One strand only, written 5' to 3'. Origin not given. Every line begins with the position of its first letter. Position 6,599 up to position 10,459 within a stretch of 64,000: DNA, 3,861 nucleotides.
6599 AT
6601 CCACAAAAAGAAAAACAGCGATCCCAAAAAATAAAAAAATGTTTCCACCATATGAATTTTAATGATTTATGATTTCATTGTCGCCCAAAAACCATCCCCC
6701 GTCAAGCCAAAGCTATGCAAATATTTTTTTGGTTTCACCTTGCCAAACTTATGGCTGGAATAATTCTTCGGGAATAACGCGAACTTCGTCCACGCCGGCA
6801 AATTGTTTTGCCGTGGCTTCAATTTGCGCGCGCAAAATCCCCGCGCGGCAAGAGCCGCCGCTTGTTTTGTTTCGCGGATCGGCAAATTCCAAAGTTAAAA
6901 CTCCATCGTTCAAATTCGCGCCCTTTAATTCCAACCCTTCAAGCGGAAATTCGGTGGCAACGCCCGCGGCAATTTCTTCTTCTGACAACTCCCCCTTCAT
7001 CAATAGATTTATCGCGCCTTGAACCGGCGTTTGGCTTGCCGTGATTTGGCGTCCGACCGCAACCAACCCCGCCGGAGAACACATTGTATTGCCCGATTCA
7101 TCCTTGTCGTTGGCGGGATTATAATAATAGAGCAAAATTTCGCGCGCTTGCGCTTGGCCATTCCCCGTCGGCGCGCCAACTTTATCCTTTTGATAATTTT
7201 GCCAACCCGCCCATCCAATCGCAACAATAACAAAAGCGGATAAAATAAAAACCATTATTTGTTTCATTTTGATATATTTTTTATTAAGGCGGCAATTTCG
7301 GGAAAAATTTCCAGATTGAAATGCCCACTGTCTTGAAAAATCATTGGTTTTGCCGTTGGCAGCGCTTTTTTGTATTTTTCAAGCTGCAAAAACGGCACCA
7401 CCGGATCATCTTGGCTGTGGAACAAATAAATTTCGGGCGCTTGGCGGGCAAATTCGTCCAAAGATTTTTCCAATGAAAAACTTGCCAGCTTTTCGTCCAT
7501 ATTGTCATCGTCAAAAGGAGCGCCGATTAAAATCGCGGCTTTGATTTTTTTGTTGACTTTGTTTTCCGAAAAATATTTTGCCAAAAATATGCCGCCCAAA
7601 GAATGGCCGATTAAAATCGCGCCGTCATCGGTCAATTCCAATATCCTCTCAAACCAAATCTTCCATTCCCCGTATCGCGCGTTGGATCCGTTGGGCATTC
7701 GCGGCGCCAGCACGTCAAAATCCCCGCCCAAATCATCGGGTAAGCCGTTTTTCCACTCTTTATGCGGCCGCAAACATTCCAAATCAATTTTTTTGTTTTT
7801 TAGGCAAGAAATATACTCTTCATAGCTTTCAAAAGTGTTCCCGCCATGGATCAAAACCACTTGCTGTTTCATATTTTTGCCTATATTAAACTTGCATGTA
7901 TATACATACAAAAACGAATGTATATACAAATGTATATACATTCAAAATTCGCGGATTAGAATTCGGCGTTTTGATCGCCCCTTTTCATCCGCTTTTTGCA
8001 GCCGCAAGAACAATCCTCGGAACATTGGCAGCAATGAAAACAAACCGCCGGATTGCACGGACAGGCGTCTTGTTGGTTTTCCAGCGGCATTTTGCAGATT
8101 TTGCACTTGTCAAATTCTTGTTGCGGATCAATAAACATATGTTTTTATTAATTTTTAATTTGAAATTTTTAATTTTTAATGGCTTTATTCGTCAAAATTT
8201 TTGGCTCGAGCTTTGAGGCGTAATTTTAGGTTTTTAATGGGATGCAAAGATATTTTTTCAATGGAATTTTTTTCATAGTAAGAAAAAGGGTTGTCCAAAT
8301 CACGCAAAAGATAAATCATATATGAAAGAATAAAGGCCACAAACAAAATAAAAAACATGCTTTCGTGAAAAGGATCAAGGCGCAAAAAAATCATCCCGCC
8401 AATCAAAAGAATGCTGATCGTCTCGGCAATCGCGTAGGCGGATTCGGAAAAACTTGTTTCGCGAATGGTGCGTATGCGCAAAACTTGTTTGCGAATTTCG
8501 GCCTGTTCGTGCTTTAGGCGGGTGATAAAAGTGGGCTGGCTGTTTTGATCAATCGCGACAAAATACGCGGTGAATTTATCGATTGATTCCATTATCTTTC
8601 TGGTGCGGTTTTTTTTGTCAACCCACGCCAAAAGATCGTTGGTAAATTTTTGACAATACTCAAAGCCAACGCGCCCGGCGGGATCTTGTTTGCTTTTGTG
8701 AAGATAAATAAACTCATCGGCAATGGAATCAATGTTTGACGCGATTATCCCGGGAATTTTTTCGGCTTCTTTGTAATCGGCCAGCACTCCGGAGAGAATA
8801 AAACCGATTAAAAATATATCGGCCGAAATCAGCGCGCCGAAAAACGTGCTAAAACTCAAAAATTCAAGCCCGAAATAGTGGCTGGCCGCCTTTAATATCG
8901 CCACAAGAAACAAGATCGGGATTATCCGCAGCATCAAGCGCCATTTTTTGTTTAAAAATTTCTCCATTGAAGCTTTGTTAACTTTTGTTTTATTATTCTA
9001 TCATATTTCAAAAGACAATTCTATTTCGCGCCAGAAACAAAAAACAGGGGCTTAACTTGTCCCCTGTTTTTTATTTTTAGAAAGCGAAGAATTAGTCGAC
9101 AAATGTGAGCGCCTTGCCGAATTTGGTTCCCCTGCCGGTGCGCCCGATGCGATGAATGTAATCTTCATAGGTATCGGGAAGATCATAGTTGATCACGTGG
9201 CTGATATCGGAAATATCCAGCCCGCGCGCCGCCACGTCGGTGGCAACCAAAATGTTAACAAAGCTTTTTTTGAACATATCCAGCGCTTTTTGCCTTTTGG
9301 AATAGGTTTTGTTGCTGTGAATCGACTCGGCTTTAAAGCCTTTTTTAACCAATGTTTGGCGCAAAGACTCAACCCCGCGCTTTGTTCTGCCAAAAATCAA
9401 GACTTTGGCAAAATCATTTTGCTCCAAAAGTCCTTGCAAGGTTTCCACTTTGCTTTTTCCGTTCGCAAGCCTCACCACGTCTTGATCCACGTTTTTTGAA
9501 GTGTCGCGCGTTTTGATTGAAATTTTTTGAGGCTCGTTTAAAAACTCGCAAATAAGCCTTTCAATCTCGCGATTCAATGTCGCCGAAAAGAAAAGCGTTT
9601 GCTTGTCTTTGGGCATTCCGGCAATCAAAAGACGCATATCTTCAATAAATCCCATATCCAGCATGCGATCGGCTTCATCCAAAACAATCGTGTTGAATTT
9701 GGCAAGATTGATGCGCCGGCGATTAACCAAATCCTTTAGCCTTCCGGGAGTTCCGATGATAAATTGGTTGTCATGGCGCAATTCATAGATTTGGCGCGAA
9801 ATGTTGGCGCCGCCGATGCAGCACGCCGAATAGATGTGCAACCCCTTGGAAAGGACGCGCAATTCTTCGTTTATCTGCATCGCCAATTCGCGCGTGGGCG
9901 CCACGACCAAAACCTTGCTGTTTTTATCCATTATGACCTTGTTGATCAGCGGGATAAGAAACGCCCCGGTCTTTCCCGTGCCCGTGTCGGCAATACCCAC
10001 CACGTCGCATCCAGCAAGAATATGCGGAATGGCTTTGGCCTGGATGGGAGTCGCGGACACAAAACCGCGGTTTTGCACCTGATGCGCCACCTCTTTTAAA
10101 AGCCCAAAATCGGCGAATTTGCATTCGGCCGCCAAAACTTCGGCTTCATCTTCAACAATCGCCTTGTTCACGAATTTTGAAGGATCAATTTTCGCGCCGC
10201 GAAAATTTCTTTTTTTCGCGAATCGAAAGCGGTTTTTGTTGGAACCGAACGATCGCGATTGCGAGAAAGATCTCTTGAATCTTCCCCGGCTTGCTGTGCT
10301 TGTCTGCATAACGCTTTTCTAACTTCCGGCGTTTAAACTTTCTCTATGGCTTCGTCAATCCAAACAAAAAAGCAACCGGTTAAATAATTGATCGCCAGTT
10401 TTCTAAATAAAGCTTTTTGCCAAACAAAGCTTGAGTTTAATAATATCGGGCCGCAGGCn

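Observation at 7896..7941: Three copies of a bipartite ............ palindrome site, each upstream of a minus-strand gene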

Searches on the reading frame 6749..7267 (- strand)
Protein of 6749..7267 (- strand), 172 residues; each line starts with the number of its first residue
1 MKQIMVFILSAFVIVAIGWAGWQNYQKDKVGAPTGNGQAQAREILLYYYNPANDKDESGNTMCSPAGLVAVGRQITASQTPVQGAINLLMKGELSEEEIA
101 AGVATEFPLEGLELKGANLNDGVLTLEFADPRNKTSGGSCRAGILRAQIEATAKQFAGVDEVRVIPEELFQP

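Call 9: search_protein_families(library=pfam, proteins=[window:6749-7267:-])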
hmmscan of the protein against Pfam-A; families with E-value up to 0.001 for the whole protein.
window:6749-7267:- (172 aa): 1 family
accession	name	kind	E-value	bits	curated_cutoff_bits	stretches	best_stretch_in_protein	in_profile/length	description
PF10646.14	Germane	-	1.6e-07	32.4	23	1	46-164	2-109/117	Sporulation and spore germination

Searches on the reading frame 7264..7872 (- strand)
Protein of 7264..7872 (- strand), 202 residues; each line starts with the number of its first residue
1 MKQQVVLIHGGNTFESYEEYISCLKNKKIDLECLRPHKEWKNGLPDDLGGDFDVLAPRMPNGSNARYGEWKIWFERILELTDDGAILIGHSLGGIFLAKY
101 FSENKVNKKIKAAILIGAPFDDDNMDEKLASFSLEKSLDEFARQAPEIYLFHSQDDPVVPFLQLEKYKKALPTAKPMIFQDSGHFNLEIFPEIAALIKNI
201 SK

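Call 9: search_protein_families(library=pfam, proteins=[window:7264-7872:-])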
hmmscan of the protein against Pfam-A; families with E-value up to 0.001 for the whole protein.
window:7264-7872:- (202 aa): 6 families
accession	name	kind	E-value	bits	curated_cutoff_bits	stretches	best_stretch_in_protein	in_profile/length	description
PF00561.26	Abhydrolase_1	-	1e-13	52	25.8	2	73-126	58-112/245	alpha/beta hydrolase fold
PF06821.19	Ser_hydrolase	-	7.5e-11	42.7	22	1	63-188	35-157/172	Serine hydrolase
PF12697.13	Abhydrolase_6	-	5.1e-06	27.7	26.3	0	5-127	1-103/217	Alpha/beta hydrolase family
PF12695.13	Abhydrolase_5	-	0.00015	22.1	27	0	86-140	60-112/164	Alpha/beta hydrolase family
PF12146.15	Hydrolase_4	-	0.00023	21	27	0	85-125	78-116/239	Serine aminopeptidase, S33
PF02450.21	LCAT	-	0.00034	20.4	21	1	60-120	97-162/392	Lecithin:cholesterol acyltransferase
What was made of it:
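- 7264..7872 (-): Alpha/beta hydrolase (Ser_hydrolase family), followed by a GerM-domain gene at 6749-7267. Its start codon is 45 nt from doublet 1. Pfam, call 9.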

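Call 80: find_homologous_proteins(query=window:7264-7872:-, max_evalue=1e-20)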
Query window:7264-7872:- (202 aa): 2636 proteins with E <= 1e-20 among 3089 candidates; the best 120 are listed.
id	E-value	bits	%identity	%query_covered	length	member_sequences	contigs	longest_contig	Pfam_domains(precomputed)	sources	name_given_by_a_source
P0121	4.6e-133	459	100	100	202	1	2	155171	PF12697.14,PF00561.27,PF06821.20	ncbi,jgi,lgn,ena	-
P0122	2.9e-102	358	79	100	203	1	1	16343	PF12697.14,PF00561.27,PF06821.20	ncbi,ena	ncbi:MAG: alpha/beta hydrolase [Minisyncoccales bacterium]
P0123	6.9e-99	347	77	100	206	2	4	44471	PF00561.27,PF06821.20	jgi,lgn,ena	-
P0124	2.5e-98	346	76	100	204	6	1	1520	PF06028.18,PF12697.14,PF12695.14,PF00561.27,PF06821.20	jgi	-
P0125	6.9e-95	334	75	100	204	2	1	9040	PF12697.14,PF12695.14,PF00561.27,PF06821.20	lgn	-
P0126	1.2e-94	334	74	99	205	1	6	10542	PF12697.14,PF00561.27,PF06821.20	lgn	-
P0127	4.6e-84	299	68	100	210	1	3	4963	PF12697.14,PF00561.27,PF06821.20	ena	-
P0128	2.1e-82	294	66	100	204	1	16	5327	PF00561.27,PF06821.20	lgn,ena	-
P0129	6.1e-82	292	65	100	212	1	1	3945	PF00561.27,PF06821.20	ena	-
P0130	2.6e-78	280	63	98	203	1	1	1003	PF12697.14,PF00561.27,PF06821.20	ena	-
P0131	2.7e-77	277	63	100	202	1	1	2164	PF12697.14,PF12695.14,PF00561.27,PF06821.20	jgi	-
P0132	2.8e-77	277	63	99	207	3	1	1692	PF00561.27,PF06821.20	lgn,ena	-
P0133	2.8e-77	277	62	100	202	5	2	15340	PF12697.14,PF00561.27,PF06821.20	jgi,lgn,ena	-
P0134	4.5e-77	276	64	100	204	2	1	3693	PF00561.27,PF06821.20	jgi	jgi:predicted alpha/beta hydrolase family esterase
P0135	9.0e-77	275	62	99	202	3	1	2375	PF12697.14,PF00561.27,PF06821.20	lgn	-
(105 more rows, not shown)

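Call 81: find_encoding_contigs(protein=P0122, flank=10000, max_places=1)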
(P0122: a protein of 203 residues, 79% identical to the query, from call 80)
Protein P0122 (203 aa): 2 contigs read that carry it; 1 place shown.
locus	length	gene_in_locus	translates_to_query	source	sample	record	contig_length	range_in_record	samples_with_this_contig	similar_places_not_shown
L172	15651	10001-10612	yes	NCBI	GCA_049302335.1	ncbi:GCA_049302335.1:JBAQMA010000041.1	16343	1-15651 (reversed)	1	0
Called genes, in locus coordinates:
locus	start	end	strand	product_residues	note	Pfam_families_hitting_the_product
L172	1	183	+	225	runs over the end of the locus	PF03602:Cons_hypoth95, PF02475:TRM5-TYW2_MTfase (weak), PF05175:MTS, PF06325:PrmA (weak), PF10294:Methyltransf_16 (weak), PF08242:Methyltransf_12 (faint), PF13649:Methyltransf_25 (faint)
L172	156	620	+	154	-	PF00072:Response_reg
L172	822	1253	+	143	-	PF02381:MraZ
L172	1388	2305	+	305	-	PF01795:Methyltransf_5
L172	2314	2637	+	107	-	-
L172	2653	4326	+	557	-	PF03717:PBP_dimer, PF00905:Transpeptidase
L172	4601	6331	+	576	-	PF02463:SMC_N, PF13175:AAA_15, PF13476:AAA_23, PF13304:AAA_21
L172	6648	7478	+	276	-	-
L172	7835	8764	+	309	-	PF18780:HNH_repeat (faint)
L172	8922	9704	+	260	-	PF14023:Bestrophin-like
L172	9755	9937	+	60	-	-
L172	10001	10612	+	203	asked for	PF00561:Abhydrolase_1 (faint), PF12697:Abhydrolase_6 (faint), PF06821:Ser_hydrolase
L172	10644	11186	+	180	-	PF10646:Germane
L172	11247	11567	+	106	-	-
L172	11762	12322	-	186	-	PF08207:EFP_N, PF01132:EFP, PF09285:Elong-fact-P_C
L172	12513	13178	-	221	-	PF14716:HHH_8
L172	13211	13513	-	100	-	PF03551:PadR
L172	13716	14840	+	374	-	PF01658:Inos-1-P_synth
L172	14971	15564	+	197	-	PF01066:CDP-OH_P_transf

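Call 82: find_encoding_contigs(protein=P0123, flank=10000, max_places=1)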
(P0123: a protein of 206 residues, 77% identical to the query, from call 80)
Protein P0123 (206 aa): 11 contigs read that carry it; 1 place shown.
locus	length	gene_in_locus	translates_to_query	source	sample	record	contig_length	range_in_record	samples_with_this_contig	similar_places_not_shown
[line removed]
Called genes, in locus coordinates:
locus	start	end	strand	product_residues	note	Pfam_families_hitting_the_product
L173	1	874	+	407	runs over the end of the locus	-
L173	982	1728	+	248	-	PF00696:AA_kinase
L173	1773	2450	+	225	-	PF03602:Cons_hypoth95, PF02475:TRM5-TYW2_MTfase (faint), PF06325:PrmA (weak), PF05175:MTS, PF08242:Methyltransf_12 (faint), PF13649:Methyltransf_25 (faint)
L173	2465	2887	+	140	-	PF00072:Response_reg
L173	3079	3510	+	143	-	PF02381:MraZ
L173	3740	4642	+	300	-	PF01795:Methyltransf_5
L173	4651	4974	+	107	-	-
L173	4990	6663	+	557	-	PF03717:PBP_dimer, PF00905:Transpeptidase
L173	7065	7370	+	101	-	-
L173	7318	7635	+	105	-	-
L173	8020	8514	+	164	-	-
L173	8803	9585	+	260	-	PF14023:Bestrophin-like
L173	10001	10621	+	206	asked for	PF00561:Abhydrolase_1 (faint), PF06821:Ser_hydrolase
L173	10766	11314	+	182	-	PF10646:Germane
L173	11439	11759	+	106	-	-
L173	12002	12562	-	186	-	PF08207:EFP_N, PF01132:EFP (weak), PF09285:Elong-fact-P_C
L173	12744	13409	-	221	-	PF14716:HHH_8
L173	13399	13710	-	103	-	PF03551:PadR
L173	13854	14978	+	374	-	PF01658:Inos-1-P_synth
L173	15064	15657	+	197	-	PF01066:CDP-OH_P_transf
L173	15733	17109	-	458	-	-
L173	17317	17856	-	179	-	-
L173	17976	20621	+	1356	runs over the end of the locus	?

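Call 83: find_encoding_contigs(protein=P0126, flank=10000, max_places=1)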
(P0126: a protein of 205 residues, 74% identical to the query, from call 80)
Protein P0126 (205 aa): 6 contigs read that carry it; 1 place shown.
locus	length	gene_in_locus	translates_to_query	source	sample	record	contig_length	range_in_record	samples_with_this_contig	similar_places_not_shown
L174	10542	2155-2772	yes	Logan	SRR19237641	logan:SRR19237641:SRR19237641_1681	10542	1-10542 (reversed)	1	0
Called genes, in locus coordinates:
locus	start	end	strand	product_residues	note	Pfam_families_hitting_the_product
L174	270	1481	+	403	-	PF00270:DEAD, PF04851:ResIII, PF00271:Helicase_C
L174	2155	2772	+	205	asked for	PF12697:Abhydrolase_6 (faint), PF06821:Ser_hydrolase, PF00561:Abhydrolase_1 (weak)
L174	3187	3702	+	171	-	PF10646:Germane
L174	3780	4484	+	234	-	-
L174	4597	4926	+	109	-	-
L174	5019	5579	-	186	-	PF08207:EFP_N, PF01132:EFP (weak), PF09285:Elong-fact-P_C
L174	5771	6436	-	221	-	PF14716:HHH_8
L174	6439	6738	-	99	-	PF03551:PadR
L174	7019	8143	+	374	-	PF01658:Inos-1-P_synth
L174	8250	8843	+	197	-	PF01066:CDP-OH_P_transf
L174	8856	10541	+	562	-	?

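Call 88: search_protein_families(library=pfam, proteins=[L172:9755-9937:+], max_evalue=0.01)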
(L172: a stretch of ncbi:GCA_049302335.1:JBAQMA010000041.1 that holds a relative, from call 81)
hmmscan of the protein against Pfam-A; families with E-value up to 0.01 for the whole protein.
L172:9755-9937:+ (60 aa): 0 families

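Call 94: find_encoding_contigs(protein=P0121, flank=10000, max_places=6)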
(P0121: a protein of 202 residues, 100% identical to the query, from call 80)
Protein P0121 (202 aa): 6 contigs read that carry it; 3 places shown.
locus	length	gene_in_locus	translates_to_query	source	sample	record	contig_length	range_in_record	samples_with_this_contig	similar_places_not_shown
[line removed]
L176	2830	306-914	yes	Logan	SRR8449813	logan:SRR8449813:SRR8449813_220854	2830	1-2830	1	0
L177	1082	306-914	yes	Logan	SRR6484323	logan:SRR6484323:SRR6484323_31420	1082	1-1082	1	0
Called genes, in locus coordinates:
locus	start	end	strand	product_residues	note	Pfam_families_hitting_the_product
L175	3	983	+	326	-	?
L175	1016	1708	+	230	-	PF12686:DUF3800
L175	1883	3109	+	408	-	PF01420:Methylase_S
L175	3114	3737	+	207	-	-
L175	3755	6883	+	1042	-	PF04313:HSDR_N, PF04851:ResIII, PF18766:SWI2_SNF2, PF22679:T1R_D3-like, PF11867:T1RH-like_C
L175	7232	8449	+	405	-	PF00270:DEAD, PF04851:ResIII, PF13245:AAA_19 (faint), PF00271:Helicase_C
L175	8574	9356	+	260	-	PF14023:Bestrophin-like (weak)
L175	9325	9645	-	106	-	-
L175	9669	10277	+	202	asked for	PF00561:Abhydrolase_1 (weak), PF12697:Abhydrolase_6 (faint), PF06821:Ser_hydrolase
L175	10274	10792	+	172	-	PF10646:Germane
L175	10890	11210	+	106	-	-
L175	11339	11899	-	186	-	PF08207:EFP_N, PF01132:EFP (weak), PF09285:Elong-fact-P_C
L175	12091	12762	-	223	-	PF14716:HHH_8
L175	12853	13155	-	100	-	PF03551:PadR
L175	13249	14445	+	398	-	PF01658:Inos-1-P_synth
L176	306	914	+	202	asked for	PF00561:Abhydrolase_1 (weak), PF12697:Abhydrolase_6 (faint), PF06821:Ser_hydrolase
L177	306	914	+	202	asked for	PF00561:Abhydrolase_1 (weak), PF12697:Abhydrolase_6 (faint), PF06821:Ser_hydrolase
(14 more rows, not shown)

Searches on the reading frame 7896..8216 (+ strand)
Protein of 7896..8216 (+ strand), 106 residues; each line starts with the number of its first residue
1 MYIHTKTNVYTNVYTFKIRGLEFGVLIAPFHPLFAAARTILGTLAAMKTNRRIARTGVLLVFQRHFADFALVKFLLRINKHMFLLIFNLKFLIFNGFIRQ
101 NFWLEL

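Call 71: search_protein_families(library=pfam, proteins=[window:7896-8216:+], max_evalue=1)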
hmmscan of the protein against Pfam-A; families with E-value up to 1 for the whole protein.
window:7896-8216:+ (106 aa): 0 families

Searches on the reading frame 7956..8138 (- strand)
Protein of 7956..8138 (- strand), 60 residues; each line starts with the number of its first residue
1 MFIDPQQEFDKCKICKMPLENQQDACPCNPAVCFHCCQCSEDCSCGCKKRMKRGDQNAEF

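Call 71: search_protein_families(library=pfam, proteins=[window:7956-8138:-], max_evalue=1)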
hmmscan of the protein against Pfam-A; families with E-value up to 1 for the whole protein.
window:7956-8138:- (60 aa): 0 families

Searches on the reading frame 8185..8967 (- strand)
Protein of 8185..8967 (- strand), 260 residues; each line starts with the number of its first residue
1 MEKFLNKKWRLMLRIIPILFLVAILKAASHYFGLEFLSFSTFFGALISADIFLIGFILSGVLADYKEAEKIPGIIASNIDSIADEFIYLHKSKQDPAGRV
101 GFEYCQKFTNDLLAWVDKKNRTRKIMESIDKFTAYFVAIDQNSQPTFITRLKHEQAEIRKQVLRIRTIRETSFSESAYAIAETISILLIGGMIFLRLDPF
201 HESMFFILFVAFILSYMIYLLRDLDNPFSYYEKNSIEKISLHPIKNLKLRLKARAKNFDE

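Call 9: search_protein_families(library=pfam, proteins=[window:8185-8967:-])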
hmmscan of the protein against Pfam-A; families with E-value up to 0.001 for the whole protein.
window:8185-8967:- (260 aa): 1 family
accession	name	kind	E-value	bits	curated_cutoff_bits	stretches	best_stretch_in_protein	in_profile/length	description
PF14023.12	Bestrophin-like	-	5.1e-07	29.9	32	1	52-229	43-222/232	Bestrophin-like domain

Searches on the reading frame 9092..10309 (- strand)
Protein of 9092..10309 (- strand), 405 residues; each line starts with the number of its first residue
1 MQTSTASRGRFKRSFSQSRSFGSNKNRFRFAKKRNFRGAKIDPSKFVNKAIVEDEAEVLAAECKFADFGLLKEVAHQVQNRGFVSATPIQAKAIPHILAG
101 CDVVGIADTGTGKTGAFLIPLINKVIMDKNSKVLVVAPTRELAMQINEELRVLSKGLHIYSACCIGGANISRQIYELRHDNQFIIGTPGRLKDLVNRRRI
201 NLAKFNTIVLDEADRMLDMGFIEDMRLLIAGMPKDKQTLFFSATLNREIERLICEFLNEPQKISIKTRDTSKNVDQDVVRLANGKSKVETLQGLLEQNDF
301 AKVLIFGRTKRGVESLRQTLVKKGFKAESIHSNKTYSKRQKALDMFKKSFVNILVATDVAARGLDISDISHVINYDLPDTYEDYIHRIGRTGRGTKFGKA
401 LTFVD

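Call 9: search_protein_families(library=pfam, proteins=[window:9092-10309:-])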
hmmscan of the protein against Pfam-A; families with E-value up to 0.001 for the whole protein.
window:9092-10309:- (405 aa): 5 families
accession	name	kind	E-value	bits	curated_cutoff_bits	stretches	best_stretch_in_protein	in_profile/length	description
PF00270.35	DEAD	-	2.2e-48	164.6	26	1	87-251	1-166/167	DEAD/DEAH box helicase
PF00271.37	Helicase_C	-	2.2e-32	112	23.5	1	287-393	2-108/110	Helicase conserved C-terminal domain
PF04851.21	ResIII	-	3.9e-09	37.1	22.5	1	107-247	30-164/164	Type III restriction enzyme, res subunit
PF13245.12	AAA_19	-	4.7e-06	27.3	25.1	1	92-233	3-115/134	AAA domain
PF13604.12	AAA_30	-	0.00012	22.4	27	1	88-158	4-74/191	AAA domain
